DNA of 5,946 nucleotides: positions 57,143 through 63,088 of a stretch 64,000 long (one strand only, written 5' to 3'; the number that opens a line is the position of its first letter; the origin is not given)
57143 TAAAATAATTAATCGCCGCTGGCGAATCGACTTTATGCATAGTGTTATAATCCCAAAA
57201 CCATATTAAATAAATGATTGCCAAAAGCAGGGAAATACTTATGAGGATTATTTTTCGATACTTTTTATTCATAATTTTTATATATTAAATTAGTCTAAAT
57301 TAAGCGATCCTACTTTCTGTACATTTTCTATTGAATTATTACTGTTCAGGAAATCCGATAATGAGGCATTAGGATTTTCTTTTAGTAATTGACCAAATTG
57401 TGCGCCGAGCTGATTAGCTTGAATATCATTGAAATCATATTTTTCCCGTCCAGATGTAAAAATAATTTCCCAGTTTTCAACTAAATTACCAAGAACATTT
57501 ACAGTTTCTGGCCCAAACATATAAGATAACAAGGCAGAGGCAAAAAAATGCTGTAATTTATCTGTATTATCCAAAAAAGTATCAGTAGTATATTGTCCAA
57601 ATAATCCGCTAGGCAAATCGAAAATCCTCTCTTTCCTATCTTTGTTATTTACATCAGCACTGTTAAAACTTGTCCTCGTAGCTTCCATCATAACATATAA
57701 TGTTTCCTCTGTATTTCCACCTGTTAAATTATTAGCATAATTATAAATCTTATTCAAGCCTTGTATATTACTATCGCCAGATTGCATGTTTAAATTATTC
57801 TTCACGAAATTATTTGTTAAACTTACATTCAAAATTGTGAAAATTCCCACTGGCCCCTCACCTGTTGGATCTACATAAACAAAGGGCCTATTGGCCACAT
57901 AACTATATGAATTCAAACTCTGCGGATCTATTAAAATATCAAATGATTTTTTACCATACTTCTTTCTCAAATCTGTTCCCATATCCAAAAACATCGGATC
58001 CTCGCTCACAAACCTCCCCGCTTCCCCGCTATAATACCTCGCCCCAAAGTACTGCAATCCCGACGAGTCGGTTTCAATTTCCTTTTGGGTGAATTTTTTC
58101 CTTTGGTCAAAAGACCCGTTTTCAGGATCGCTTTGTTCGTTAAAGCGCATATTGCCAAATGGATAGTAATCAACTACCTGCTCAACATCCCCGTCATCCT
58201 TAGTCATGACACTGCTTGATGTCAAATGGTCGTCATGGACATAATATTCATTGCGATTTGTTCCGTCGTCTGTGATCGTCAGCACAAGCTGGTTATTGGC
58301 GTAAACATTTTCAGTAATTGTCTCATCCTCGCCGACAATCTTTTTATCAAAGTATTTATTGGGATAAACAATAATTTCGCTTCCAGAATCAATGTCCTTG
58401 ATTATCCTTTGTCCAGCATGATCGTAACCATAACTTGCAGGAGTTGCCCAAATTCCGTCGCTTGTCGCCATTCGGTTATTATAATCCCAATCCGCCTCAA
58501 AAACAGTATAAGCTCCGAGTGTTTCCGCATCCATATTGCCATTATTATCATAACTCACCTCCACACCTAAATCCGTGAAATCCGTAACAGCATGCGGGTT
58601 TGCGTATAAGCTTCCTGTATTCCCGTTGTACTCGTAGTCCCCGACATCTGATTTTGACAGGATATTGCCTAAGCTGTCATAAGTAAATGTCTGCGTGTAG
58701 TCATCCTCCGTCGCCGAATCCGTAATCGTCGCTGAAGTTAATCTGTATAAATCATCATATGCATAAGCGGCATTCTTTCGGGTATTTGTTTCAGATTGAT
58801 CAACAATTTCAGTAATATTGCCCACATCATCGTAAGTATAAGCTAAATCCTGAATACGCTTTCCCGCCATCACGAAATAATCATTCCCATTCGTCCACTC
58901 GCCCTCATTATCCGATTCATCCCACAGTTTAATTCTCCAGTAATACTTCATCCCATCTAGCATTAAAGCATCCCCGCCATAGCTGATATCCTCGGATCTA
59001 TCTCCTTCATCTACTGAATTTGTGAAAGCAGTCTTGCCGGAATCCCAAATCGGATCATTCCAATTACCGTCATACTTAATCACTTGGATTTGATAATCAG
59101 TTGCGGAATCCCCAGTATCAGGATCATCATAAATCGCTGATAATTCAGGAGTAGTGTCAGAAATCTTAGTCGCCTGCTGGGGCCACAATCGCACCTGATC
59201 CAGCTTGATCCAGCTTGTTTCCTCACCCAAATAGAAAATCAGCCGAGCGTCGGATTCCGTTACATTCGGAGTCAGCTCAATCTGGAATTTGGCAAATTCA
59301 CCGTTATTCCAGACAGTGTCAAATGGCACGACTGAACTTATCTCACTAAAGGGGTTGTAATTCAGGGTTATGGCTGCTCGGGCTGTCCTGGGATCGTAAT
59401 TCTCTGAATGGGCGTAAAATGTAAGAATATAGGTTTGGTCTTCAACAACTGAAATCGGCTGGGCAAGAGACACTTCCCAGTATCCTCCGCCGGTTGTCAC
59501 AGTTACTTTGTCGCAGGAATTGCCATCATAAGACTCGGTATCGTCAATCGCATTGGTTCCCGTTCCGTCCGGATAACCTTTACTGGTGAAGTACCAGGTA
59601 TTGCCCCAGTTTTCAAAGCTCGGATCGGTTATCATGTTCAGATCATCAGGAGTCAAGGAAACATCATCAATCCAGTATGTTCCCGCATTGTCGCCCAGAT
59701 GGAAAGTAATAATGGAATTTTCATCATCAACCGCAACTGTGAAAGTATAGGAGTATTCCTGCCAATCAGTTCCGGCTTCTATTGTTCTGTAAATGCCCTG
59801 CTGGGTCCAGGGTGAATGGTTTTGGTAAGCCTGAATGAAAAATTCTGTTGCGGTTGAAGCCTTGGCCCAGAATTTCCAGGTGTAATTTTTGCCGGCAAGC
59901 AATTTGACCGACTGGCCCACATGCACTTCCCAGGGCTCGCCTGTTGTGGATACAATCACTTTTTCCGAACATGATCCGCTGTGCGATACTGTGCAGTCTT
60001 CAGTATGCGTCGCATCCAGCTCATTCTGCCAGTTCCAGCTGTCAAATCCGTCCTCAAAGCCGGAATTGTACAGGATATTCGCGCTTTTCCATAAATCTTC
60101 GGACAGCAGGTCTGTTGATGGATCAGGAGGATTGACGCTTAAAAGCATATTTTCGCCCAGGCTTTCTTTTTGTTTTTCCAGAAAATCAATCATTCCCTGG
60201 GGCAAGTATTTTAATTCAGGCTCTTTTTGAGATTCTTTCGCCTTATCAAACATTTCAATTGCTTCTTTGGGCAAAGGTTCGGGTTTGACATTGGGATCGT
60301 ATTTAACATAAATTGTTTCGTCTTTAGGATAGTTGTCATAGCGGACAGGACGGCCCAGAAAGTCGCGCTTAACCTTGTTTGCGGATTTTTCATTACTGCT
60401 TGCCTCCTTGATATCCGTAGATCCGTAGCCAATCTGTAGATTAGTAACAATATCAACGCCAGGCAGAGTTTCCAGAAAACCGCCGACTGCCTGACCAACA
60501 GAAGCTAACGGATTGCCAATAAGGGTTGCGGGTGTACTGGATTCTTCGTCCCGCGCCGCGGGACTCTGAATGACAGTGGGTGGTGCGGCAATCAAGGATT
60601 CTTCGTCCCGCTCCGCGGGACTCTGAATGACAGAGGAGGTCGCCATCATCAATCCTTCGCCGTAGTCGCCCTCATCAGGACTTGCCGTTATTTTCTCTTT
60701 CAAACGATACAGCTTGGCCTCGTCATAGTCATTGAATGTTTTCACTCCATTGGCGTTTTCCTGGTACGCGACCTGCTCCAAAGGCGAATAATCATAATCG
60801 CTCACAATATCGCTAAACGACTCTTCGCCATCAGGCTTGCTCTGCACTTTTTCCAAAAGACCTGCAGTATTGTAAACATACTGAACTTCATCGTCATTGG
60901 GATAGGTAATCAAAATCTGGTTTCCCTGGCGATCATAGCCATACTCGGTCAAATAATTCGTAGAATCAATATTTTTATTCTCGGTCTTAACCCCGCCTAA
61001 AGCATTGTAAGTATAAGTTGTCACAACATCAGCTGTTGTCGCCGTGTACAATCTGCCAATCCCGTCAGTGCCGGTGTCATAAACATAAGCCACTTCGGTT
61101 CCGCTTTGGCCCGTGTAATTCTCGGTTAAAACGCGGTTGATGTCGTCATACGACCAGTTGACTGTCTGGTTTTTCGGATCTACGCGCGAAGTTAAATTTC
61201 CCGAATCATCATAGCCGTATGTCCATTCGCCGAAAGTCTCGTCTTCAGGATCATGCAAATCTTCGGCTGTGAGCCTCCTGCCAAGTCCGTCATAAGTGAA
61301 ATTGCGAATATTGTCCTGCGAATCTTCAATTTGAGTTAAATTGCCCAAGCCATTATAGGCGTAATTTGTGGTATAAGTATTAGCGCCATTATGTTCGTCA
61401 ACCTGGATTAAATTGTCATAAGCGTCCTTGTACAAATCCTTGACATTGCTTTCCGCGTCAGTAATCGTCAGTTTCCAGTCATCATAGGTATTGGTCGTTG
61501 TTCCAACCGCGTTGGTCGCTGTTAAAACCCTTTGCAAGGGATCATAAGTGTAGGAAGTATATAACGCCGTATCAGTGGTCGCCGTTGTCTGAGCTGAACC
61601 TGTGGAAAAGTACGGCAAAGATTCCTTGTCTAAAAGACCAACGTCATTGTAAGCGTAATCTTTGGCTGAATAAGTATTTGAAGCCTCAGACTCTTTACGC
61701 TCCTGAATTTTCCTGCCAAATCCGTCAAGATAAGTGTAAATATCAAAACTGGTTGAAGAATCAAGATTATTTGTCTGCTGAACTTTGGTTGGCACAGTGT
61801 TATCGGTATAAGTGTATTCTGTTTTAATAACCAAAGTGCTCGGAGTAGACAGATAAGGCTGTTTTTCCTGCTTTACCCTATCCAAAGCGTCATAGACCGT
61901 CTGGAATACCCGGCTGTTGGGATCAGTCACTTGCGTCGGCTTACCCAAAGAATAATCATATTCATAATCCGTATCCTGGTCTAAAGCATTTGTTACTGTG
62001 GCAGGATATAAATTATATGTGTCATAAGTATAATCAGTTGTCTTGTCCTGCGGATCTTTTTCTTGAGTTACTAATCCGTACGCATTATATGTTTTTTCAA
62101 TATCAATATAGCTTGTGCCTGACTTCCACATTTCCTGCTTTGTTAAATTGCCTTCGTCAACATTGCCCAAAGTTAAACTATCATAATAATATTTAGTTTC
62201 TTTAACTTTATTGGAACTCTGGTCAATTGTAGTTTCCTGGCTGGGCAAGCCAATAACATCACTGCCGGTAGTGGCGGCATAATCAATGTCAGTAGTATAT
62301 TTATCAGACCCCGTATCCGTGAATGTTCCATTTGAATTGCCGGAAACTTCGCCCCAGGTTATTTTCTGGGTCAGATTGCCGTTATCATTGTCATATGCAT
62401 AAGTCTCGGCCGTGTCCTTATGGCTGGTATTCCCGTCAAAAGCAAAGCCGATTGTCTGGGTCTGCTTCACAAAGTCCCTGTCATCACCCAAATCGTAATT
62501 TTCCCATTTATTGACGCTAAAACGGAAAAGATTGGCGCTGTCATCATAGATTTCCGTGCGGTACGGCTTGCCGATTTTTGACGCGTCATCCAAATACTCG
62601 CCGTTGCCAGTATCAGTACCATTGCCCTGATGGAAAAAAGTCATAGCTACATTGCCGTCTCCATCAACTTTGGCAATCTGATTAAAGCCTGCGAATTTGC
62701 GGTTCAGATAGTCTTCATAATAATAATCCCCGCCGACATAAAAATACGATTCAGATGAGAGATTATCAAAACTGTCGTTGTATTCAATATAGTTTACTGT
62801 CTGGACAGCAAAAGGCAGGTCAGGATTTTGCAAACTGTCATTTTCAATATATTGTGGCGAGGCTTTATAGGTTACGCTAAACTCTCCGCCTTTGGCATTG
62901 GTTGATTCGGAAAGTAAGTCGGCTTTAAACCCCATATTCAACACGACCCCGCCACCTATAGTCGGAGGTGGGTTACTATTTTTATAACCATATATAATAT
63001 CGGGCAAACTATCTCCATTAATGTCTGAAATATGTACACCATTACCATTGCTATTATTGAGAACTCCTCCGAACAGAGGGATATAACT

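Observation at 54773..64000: Polymorphic-toxin locus: giant FG-GAP/YD-RHS/CBM protein with unclassified C-terminal domain, adjacent immunity candidate, orphan toxin-gene fragment and IS200 transposase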

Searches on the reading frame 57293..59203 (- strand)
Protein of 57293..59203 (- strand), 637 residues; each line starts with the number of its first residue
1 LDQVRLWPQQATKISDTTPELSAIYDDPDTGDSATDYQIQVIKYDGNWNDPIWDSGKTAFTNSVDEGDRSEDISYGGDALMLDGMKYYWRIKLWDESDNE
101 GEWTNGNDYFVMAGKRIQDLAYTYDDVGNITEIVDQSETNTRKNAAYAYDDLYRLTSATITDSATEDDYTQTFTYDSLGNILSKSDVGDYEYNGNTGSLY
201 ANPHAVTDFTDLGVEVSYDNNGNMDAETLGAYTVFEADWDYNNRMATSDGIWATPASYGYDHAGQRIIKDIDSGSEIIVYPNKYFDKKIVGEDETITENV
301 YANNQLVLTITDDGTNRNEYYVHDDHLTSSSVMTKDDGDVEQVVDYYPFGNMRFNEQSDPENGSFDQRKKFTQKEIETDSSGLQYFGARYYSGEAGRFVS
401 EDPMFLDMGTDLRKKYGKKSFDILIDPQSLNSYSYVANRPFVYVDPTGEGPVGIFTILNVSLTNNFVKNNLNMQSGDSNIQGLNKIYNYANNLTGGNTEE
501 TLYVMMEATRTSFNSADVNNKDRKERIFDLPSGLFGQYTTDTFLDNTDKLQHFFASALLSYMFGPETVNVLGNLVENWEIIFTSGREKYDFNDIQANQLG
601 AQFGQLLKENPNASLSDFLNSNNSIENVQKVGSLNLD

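Call 48: find_related_loci(query=window:57293-59203:-, collection=genome_contigs, flank=10000)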
Query window:57293-59203:- (637 aa) in genome_contigs; peptide patterns used: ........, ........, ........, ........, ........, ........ (x = any residue, [..] = any of these).
152 stretches matched a pattern; 1 encode a relative of the query (tblastn E <= 1e-3); 1 distinct loci.
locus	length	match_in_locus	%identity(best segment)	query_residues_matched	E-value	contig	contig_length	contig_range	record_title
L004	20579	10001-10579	29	430-610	1e-8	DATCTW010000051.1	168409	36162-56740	MAG TPA_asm: Ignavibacteria bacterium isolate SMAG_U7341 k141_4380, whole genome shotgun sequence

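Call 49: find_related_loci(query=window:57293-59203:-, collection=metagenome_contigs, flank=10000)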
Query window:57293-59203:- (637 aa) in metagenome_contigs; peptide patterns used: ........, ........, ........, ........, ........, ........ (x = any residue, [..] = any of these).
121 stretches matched a pattern, but none encodes a relative of the query by tblastn (E <= 1e-3).

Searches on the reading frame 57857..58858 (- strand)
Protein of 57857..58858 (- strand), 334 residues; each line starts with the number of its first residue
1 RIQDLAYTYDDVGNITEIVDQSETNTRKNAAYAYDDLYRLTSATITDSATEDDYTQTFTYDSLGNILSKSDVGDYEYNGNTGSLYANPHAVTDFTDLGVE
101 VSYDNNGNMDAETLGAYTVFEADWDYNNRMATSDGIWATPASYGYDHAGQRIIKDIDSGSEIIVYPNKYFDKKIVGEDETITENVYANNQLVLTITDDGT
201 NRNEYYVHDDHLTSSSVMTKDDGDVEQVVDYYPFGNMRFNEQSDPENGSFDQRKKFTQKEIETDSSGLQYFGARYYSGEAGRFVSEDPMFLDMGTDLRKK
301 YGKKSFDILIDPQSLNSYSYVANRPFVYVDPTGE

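Call 82: search_protein_families(library=pfam, proteins=[window:57857-58858:-], max_evalue=1)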
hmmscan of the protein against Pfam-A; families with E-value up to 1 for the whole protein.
window:57857-58858:- (334 aa): 1 family
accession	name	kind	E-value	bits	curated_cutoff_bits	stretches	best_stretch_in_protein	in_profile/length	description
PF05593.20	RHS_repeat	-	9.8e-07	29.5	22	1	9-47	1-35/38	RHS Repeat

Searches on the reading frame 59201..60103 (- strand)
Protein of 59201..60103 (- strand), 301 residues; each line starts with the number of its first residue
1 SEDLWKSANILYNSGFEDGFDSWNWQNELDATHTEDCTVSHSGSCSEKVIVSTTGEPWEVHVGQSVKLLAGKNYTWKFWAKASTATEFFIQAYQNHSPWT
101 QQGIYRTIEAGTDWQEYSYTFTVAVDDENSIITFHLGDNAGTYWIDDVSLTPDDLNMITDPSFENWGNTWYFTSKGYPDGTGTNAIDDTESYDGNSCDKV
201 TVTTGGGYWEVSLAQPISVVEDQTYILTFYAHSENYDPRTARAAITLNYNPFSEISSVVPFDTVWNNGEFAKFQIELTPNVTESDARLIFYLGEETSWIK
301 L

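Call 82: search_protein_families(library=pfam, proteins=[window:59201-60103:-], max_evalue=1)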
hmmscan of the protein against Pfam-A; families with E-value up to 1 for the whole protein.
window:59201-60103:- (301 aa): 4 families
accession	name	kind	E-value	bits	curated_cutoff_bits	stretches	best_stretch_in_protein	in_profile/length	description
PF02018.23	CBM_4_9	-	2.9e-23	83.2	25.9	2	8-140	1-135/136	Carbohydrate binding domain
PF04862.18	DUF642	-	0.00068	19.9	27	1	212-287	67-133/157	Protein of unknown function (DUF642)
PF13313.11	DUF4082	-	0.0029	18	28.4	1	200-240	61-101/143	Domain of unknown function (DUF4082)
PF13672.11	PP2C_2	-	0.099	12.6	24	1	110-206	87-173/209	Protein phosphatase 2C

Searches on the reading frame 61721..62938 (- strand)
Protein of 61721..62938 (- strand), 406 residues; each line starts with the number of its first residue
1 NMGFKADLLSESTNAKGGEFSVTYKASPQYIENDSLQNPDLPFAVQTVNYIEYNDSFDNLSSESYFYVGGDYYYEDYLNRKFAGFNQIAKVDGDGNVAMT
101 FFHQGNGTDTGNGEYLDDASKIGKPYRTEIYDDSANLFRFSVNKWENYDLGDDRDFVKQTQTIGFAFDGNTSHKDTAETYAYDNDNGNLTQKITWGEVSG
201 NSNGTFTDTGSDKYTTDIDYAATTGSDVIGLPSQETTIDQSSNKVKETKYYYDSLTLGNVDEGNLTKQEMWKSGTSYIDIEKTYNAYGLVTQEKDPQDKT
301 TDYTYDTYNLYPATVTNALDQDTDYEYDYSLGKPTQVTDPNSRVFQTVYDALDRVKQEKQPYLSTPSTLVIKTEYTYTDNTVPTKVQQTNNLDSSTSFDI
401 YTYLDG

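Call 82: search_protein_families(library=pfam, proteins=[window:61721-62938:-], max_evalue=1)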
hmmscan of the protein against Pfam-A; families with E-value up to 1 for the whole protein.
window:61721-62938:- (406 aa): 1 family
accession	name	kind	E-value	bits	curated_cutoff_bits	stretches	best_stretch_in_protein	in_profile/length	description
PF05593.20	RHS_repeat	-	1.1e-05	26.2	22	2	327-359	1-32/38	RHS Repeat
